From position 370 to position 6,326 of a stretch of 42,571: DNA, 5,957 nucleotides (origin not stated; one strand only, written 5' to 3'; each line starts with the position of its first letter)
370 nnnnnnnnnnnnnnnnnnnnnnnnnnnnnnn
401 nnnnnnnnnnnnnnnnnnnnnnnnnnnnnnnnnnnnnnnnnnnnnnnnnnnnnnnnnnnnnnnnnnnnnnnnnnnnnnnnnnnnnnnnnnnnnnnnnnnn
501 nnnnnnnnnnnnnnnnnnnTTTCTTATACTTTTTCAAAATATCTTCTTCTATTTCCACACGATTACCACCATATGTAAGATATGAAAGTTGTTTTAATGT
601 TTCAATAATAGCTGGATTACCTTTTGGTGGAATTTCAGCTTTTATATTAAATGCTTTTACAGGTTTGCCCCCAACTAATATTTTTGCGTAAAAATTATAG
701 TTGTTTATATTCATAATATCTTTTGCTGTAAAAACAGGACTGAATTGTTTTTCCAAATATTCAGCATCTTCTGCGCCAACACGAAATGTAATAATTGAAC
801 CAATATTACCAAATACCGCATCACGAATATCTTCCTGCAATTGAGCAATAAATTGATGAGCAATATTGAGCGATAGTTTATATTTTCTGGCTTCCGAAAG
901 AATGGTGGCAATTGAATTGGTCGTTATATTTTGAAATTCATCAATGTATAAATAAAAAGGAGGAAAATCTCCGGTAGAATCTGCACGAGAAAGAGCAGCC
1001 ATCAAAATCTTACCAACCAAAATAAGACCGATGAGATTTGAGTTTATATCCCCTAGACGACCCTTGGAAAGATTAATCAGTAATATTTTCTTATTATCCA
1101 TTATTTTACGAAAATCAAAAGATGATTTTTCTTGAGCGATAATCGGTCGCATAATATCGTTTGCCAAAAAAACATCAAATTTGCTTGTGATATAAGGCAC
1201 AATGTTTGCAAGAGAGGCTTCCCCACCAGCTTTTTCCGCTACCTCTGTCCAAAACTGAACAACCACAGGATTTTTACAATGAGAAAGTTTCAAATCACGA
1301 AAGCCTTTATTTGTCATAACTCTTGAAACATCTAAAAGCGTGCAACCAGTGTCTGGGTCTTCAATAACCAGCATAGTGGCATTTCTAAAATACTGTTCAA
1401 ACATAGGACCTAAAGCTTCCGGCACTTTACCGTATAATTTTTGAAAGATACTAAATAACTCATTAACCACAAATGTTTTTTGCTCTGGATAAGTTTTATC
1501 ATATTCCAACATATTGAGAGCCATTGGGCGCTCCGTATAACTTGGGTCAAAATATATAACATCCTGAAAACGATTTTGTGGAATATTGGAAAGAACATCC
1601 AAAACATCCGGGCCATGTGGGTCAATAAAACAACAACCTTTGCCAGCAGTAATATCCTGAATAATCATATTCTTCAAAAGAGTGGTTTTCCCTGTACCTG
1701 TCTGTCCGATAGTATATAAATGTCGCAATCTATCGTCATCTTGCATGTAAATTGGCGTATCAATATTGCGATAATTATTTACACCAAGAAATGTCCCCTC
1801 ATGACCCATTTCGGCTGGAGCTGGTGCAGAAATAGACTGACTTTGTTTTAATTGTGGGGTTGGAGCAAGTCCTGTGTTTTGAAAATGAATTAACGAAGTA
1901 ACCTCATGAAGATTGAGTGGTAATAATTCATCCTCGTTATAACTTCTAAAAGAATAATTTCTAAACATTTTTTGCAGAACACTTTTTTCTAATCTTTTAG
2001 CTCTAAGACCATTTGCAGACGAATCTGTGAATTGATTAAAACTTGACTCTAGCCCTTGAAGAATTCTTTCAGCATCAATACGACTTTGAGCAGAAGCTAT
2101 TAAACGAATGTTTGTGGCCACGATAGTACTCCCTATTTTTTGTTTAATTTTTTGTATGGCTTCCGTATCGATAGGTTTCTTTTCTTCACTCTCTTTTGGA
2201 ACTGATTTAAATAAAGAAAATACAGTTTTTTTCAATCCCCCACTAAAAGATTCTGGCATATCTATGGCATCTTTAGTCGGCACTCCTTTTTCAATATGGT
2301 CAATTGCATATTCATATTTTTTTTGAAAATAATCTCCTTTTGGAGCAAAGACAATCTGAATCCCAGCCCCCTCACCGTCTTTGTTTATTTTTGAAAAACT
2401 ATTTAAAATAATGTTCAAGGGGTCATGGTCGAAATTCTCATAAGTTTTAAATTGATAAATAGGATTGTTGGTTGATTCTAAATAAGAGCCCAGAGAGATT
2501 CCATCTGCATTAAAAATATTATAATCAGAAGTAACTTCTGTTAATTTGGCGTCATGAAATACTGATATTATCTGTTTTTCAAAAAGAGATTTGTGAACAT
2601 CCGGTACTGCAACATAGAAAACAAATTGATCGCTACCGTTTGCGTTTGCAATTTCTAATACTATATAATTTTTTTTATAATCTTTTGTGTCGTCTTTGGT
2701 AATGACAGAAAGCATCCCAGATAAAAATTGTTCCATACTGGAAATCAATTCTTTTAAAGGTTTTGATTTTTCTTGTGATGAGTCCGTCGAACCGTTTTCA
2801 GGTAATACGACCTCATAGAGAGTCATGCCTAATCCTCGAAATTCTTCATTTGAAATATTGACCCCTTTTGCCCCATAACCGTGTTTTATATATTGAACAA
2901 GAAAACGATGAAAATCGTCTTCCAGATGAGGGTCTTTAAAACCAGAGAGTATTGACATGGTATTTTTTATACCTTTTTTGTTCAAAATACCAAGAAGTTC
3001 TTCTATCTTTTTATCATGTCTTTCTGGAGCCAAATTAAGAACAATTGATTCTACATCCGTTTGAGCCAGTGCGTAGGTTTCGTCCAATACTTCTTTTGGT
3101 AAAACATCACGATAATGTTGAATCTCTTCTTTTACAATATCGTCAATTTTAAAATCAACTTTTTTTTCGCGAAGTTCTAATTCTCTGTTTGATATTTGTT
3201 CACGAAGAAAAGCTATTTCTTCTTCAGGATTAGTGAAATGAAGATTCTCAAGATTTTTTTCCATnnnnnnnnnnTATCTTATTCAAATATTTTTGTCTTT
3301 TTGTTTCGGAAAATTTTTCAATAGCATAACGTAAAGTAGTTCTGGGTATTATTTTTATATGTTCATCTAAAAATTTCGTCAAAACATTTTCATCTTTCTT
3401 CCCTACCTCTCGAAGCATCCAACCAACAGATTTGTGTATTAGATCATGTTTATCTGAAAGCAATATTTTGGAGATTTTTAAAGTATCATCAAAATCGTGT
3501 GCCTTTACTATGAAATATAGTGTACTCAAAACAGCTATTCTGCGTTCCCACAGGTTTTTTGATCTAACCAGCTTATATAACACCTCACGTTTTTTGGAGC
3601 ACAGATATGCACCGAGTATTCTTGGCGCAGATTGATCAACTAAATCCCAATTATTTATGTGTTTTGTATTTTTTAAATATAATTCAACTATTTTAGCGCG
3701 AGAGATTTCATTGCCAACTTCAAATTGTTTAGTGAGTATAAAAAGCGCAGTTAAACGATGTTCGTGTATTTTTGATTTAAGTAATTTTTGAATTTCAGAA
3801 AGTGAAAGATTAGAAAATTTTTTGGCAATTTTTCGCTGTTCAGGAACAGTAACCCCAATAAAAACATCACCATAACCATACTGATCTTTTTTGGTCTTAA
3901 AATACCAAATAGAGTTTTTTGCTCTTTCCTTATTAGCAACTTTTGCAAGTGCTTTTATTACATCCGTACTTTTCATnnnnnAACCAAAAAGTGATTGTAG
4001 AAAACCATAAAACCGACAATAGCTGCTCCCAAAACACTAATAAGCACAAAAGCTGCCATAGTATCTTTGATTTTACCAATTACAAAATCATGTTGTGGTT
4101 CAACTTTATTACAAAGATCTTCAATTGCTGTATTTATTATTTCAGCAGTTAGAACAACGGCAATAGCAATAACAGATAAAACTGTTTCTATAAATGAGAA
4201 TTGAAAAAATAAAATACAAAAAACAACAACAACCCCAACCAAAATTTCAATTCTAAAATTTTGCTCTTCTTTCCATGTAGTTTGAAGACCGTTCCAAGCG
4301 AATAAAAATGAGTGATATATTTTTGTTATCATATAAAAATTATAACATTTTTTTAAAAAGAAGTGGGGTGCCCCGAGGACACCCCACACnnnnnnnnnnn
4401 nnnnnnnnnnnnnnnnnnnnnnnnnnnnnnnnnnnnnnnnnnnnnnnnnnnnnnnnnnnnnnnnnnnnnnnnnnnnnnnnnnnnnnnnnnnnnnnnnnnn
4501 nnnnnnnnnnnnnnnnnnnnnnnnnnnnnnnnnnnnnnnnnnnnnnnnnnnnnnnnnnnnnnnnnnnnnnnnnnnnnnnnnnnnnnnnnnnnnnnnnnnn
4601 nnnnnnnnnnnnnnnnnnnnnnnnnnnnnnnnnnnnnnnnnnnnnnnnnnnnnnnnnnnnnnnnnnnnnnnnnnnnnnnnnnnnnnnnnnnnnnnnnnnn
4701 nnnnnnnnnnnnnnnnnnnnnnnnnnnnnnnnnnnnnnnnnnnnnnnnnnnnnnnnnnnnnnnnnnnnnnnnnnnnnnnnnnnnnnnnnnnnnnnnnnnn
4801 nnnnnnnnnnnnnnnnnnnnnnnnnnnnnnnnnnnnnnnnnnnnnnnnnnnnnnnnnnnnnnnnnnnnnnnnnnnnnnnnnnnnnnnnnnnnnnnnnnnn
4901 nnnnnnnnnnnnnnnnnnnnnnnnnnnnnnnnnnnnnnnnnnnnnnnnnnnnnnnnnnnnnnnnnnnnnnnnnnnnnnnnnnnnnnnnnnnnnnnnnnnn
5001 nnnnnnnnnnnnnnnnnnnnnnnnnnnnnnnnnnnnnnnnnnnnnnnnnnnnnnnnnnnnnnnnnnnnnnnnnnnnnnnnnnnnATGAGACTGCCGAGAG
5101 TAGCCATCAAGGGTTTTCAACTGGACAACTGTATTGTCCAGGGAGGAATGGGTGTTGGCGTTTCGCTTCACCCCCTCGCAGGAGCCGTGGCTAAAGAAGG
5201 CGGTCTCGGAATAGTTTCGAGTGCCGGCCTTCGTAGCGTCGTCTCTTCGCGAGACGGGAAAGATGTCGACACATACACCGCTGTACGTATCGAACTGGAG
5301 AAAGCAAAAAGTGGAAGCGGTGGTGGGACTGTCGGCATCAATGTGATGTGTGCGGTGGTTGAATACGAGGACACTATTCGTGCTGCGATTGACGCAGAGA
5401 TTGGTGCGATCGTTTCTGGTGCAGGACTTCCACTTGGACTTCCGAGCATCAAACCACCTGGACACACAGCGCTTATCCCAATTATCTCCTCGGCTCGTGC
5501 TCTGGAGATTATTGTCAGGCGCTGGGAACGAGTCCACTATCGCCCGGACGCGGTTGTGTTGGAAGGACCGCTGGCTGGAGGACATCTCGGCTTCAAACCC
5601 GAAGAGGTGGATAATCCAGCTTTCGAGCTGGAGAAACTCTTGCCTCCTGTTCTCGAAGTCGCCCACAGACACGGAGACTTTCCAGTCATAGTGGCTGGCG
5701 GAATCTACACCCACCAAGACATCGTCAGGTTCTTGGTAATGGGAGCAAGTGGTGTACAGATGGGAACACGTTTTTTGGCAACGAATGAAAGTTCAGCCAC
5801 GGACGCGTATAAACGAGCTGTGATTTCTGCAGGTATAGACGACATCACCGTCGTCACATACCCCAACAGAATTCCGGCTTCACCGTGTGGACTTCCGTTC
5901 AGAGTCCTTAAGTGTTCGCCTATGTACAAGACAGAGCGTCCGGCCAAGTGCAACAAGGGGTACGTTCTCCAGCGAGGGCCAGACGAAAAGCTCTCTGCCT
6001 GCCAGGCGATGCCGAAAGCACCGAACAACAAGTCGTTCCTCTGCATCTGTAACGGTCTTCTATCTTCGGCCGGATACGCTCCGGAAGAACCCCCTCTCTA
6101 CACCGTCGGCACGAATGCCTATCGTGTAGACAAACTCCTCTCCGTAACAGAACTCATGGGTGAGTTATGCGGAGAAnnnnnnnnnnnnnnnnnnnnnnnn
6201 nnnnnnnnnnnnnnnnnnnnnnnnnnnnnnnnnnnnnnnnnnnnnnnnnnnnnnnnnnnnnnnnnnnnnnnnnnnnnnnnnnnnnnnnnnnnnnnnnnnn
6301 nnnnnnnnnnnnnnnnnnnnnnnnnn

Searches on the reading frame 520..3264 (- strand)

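Call 65: search_protein_families(library=pfam, proteins=[window:520-3264:-], max_evalue=0.001)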
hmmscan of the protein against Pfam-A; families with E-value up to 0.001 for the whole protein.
window:520-3264:- (915 aa): 1 family
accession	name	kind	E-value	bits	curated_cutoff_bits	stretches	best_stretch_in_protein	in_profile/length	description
PF12696.13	TraG-D_C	-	1.2e-05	25.7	22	1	769-836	1-71/126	TraM recognition site of TraD and TraG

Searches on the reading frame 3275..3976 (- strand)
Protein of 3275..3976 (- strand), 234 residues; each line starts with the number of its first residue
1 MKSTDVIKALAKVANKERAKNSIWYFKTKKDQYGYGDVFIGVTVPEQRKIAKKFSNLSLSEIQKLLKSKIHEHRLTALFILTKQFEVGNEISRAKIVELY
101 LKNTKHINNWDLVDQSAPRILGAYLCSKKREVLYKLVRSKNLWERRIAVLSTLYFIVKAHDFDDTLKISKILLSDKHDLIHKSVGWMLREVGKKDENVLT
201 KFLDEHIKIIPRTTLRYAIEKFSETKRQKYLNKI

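Call 65: search_protein_families(library=pfam, proteins=[window:3275-3976:-], max_evalue=0.001)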
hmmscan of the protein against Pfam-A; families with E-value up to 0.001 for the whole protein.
window:3275-3976:- (234 aa): 1 family
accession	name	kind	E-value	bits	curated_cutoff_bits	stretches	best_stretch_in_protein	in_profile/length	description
PF08713.17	DNA_alkylation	-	1e-61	208.8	21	1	7-222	2-213/213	DNA alkylation repair enzyme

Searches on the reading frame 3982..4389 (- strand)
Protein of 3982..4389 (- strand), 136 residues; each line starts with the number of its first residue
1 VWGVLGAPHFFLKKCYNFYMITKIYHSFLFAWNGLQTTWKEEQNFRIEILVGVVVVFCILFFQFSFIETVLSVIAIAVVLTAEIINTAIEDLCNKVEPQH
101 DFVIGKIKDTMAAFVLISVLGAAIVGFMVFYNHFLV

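Call 65: search_protein_families(library=pfam, proteins=[window:3982-4389:-], max_evalue=0.001)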
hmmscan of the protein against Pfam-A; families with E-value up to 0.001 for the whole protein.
window:3982-4389:- (136 aa): 1 family
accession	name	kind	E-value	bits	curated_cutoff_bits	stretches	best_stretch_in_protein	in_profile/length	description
PF01219.24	DAGK_prokar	-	8.3e-29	99.9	22.3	1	30-130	2-102/102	Prokaryotic diacylglycerol kinase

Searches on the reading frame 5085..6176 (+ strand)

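Call 65: search_protein_families(library=pfam, proteins=[window:5085-6176:+], max_evalue=0.001)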
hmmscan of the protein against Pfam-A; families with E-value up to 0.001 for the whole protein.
window:5085-6176:+ (364 aa): 4 families
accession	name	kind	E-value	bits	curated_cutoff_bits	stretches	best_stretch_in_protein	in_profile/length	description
PF03060.21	NMO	-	2.9e-43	149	28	1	13-363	10-330/331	Nitronate monooxygenase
PF00478.31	IMPDH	-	4.9e-07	29.5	25.6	1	191-239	201-248/345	IMP dehydrogenase / GMP reductase domain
PF01180.27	DHO_dh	-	0.00024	20.9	27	1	192-235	233-277/291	Dihydroorotate dehydrogenase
PF01070.24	FMN_dh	-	0.00048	19.7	24.9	1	192-232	267-307/350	FMN-dependent dehydrogenase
